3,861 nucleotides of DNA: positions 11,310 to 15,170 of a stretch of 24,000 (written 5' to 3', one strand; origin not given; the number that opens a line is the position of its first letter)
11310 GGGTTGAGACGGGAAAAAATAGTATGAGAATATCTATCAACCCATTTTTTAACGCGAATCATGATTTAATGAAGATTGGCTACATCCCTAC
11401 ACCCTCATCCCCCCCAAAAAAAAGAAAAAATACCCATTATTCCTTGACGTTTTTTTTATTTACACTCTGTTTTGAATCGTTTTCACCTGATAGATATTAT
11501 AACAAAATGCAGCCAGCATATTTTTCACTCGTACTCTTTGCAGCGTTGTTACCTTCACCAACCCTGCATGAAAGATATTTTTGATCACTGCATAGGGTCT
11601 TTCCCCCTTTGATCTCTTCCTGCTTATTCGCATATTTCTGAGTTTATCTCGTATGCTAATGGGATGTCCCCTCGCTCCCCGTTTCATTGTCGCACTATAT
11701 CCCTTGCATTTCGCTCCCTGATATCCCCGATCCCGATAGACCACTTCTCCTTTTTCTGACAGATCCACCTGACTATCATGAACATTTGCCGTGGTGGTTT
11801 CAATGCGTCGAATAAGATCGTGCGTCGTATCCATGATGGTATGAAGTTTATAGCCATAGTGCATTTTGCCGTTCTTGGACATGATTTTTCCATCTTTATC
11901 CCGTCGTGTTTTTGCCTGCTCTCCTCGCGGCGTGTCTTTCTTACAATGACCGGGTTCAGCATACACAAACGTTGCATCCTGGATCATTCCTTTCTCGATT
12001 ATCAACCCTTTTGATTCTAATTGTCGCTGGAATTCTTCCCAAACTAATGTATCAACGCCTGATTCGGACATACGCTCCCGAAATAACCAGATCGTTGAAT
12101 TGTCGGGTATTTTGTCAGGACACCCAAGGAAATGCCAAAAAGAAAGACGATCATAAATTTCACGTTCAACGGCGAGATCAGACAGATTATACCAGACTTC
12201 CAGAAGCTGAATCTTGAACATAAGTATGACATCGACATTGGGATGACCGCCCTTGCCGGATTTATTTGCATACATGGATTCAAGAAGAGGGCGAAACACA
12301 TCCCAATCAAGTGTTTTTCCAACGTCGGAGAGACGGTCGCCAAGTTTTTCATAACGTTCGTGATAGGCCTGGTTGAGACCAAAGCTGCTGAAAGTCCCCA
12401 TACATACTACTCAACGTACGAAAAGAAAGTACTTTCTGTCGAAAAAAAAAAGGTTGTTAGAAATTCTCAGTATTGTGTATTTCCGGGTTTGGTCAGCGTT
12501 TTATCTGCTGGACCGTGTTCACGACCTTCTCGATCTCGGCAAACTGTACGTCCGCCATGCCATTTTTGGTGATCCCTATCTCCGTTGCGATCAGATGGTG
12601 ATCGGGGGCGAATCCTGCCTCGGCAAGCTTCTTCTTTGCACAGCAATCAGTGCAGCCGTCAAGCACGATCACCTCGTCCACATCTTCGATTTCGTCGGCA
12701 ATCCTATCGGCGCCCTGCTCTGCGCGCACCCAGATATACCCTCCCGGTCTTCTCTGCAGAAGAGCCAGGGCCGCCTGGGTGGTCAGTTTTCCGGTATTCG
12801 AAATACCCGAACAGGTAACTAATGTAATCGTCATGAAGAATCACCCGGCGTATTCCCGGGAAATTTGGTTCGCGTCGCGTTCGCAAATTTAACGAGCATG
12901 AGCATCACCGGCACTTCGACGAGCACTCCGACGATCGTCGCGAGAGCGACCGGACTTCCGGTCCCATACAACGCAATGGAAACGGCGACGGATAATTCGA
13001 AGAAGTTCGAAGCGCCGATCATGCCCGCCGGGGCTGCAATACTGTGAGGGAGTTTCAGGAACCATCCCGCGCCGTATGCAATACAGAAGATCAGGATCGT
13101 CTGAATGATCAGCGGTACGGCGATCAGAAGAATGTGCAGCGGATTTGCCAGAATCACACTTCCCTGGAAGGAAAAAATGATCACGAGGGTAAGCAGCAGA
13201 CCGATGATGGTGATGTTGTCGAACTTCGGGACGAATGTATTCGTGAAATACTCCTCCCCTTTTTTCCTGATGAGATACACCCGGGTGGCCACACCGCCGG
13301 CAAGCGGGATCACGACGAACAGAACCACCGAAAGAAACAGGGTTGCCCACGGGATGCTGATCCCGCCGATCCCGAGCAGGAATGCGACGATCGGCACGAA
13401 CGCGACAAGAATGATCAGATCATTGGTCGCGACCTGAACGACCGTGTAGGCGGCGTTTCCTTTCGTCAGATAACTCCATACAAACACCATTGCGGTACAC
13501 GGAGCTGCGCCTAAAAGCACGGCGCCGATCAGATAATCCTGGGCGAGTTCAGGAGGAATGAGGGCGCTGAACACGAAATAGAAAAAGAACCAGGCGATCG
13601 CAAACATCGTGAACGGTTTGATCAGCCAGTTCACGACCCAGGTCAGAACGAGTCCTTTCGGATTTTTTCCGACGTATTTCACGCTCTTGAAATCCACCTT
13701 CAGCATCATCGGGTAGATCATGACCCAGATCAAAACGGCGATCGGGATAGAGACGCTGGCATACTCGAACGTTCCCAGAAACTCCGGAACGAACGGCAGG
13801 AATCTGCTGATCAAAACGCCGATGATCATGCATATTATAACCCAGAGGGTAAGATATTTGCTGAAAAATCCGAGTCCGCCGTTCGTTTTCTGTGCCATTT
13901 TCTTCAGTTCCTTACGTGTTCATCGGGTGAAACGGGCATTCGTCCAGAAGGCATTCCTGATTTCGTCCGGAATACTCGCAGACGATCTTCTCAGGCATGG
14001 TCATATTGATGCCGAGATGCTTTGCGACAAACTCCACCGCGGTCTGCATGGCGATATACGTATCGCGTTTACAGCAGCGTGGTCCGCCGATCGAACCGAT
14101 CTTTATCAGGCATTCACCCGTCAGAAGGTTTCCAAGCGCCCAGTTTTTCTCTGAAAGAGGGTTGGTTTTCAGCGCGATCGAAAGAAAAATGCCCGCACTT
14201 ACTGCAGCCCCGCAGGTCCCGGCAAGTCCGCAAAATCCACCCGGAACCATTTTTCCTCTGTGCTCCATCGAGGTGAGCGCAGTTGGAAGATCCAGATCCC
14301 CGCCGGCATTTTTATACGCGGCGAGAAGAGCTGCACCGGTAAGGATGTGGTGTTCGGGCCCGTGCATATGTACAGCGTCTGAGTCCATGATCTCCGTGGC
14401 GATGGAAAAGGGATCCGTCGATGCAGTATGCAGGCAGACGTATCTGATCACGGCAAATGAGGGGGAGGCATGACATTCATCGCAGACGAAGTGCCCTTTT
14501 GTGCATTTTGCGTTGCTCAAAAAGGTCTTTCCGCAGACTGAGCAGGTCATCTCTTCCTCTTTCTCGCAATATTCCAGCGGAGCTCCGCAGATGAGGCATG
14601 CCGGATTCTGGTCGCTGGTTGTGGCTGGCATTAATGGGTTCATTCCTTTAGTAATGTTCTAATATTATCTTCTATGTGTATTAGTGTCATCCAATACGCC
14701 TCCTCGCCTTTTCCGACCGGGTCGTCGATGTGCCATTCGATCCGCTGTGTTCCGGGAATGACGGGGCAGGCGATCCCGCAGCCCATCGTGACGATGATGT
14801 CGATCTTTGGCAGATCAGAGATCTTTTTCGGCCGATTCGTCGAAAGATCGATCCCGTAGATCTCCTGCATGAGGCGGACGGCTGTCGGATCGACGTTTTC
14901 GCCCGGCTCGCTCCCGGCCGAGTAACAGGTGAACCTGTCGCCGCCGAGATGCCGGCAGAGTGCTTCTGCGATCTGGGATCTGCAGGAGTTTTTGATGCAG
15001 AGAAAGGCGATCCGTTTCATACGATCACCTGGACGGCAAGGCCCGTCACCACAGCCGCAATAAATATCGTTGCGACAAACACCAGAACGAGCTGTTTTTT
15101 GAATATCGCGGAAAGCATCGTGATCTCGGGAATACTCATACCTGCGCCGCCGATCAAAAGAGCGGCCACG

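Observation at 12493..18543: hgcAB physically fused to a complete arsenic-type detoxification/efflux unit in one 11-gene co-directional cluster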

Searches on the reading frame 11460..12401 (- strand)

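Call 8: search_protein_families(library=pfam, proteins=[window:11460-12401:-], max_evalue=0.001)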
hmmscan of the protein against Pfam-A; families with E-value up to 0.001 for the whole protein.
window:11460-12401:- (313 aa): 4 families
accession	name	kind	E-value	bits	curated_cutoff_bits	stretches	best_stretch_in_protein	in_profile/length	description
PF01609.27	DDE_Tnp_1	-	2.7e-19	70.2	23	1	139-303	7-200/200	Transposase DDE domain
PF05598.16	DUF772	-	2.6e-16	59.8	23.1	1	52-117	1-68/74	Transposase domain (DUF772)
PF13359.12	DDE_Tnp_4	-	6.8e-05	23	24.8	1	208-280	54-134/158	DDE superfamily endonuclease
PF13612.12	DDE_Tnp_1_3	-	0.00084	19.8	27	0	170-230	28-94/155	Transposase DDE domain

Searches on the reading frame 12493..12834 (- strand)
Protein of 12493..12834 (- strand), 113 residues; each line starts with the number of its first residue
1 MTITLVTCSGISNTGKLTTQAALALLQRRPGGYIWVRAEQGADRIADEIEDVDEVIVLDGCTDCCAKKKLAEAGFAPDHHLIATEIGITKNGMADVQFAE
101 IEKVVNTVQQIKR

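Call 8: search_protein_families(library=pfam, proteins=[window:12493-12834:-], max_evalue=0.001)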
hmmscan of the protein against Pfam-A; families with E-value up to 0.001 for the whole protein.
window:12493-12834:- (113 aa): 1 family
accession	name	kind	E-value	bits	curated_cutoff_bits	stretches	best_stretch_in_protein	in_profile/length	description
PF08859.16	DGC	-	7e-28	97.2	27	1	5-108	2-106/106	DGC domain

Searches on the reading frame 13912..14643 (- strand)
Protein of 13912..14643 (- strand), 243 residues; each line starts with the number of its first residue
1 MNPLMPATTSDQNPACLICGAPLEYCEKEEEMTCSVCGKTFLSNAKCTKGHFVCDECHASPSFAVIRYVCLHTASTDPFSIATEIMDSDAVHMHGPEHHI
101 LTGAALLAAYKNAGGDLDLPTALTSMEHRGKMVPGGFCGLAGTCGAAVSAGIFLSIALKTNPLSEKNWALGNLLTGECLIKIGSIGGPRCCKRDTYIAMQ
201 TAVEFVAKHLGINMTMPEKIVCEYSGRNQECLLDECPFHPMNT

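Call 3: search_protein_families(library=pfam, proteins=[window:13912-14643:-], max_evalue=0.01)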
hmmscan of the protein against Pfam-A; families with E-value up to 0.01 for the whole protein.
window:13912-14643:- (243 aa): 2 families
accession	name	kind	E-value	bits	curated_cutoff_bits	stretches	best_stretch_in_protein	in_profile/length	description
PF18978.5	DUF5714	-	6.1e-67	224.9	26.2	1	66-239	1-173/173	Family of unknown function (DUF5714)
PF03966.22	Trm112p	-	0.0064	16.8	22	1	15-41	9-35/40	Trm112p-like protein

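Call 4: search_protein_families(library=ncbifam, proteins=[window:13912-14643:-], max_evalue=0.01)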
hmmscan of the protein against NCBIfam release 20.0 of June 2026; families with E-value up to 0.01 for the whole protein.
window:13912-14643:- (243 aa): 1 family
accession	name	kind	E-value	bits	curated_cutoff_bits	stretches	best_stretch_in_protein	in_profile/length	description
NF045648.2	2X_seleno_MbdU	exception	4.3e-47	161.1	600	1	11-239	36-266/468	metal-binding double selenoprotein MbdU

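Call 41: search_solved_structures(query=window:13912-14643:-, max_evalue=1)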
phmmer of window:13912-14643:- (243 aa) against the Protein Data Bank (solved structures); distinct sequences matched with E-value up to 1: 6.
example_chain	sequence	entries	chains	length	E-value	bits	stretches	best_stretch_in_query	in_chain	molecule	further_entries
5olm_A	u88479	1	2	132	0.096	15.2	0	30-59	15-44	E3 ubiquitin-protein ligase TRIM21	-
4auq_B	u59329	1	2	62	0.28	13.7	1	28-60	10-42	BACULOVIRAL IAP REPEAT-CONTAINING PROTEIN 7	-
2avu_E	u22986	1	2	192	0.38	13.2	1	32-89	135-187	Flagellar transcriptional activator flhC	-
9d7u_A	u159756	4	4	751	0.66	12.5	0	132-228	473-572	Green fluorescence protein,MFS-type transporter SLC18B1,membrane protein and fusion partne | Green fluorescence protein,MFS-type transporter SLC18B1,membrane pr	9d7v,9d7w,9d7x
2cor_A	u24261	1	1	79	0.7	12.4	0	30-59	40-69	PINCH protein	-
8wtb_B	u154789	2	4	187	0.95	11.9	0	9-45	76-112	Protein-arginine kinase activator protein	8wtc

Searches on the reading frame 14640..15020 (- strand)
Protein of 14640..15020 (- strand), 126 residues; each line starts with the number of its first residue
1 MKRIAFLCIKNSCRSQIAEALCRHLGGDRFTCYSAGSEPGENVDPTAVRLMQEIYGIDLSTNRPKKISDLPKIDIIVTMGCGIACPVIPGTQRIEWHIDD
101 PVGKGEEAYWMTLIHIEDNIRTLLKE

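Call 3: search_protein_families(library=pfam, proteins=[window:14640-15020:-], max_evalue=0.01)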
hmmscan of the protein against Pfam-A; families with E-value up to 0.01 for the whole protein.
window:14640-15020:- (126 aa): 1 family
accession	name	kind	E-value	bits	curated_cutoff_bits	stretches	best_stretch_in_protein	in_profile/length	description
PF01451.26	LMWPc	-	1.2e-19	71.4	23.2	1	4-124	1-144/144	Low molecular weight phosphotyrosine protein phosphatase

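Call 4: search_protein_families(library=ncbifam, proteins=[window:14640-15020:-], max_evalue=0.01)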
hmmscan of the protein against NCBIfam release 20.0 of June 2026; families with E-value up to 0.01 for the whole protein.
window:14640-15020:- (126 aa): 3 families
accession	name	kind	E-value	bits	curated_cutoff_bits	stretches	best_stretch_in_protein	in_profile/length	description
NF010053.0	PRK13530.1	subfamily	1.3e-20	74.1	215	1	2-125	4-126/133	arsenate reductase (thioredoxin)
TIGR02691.1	arsC_pI258_fam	equivalog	2.6e-20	73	174.3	1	4-125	1-127/129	arsenate reductase (thioredoxin)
TIGR02689.1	ars_reduc_gluta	equivalog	2e-18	66.8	157.6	1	2-120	1-122/126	arsenate reductase, glutathione/glutaredoxin type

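Call 43: search_solved_structures(query=window:14640-15020:-, max_evalue=0.001, show_alignments=2)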
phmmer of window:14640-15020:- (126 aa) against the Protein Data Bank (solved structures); distinct sequences matched with E-value up to 0.001: 17.
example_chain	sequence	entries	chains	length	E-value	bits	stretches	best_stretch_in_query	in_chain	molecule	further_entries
3t38_A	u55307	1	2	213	3.5e-21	78.9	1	3-125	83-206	Arsenate Reductase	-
1jl3_A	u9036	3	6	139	5e-17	65.4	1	2-126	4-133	ARSENATE REDUCTASE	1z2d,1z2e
2l17_A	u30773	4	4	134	6.2e-17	65.1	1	1-124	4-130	Arsenate reductase | Glutaredoxin arsenate reductase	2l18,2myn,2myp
1y1l_A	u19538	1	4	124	1.9e-15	60.3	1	4-124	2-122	arsenate reductase (arsC)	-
1ljl_A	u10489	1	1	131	3.8e-15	59.3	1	2-121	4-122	arsenate reductase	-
2cd7_A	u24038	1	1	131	4.7e-15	59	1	2-121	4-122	PROTEIN ARSC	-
2l19_A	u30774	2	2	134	2.5e-14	56.7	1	1-124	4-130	Arsenate reductase | Glutaredoxin arsenate reductase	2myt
2myu_A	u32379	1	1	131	2.7e-14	56.6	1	1-124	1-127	Glutaredoxin arsenate reductase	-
2ipa_B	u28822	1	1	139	3.4e-14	56.2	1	2-126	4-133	Protein arsC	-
1lju_A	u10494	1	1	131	7.1e-14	55.2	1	2-121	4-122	arsenate reductase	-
1lk0_A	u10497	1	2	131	7.5e-14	55.1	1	2-121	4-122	arsenate reductase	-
8p5n_A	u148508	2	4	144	1.4e-13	54.2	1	4-121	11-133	Low molecular weight phosphatase family protein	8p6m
1rxe_A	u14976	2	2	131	1.3e-12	51.1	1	2-121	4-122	Arsenate reductase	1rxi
1jf8_A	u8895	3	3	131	1.8e-12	50.7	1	2-121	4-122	arsenate reductase | Protein arsC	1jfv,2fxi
3rh0_A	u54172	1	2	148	3.7e-10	43.2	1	1-124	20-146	ARSENATE REDUCTASE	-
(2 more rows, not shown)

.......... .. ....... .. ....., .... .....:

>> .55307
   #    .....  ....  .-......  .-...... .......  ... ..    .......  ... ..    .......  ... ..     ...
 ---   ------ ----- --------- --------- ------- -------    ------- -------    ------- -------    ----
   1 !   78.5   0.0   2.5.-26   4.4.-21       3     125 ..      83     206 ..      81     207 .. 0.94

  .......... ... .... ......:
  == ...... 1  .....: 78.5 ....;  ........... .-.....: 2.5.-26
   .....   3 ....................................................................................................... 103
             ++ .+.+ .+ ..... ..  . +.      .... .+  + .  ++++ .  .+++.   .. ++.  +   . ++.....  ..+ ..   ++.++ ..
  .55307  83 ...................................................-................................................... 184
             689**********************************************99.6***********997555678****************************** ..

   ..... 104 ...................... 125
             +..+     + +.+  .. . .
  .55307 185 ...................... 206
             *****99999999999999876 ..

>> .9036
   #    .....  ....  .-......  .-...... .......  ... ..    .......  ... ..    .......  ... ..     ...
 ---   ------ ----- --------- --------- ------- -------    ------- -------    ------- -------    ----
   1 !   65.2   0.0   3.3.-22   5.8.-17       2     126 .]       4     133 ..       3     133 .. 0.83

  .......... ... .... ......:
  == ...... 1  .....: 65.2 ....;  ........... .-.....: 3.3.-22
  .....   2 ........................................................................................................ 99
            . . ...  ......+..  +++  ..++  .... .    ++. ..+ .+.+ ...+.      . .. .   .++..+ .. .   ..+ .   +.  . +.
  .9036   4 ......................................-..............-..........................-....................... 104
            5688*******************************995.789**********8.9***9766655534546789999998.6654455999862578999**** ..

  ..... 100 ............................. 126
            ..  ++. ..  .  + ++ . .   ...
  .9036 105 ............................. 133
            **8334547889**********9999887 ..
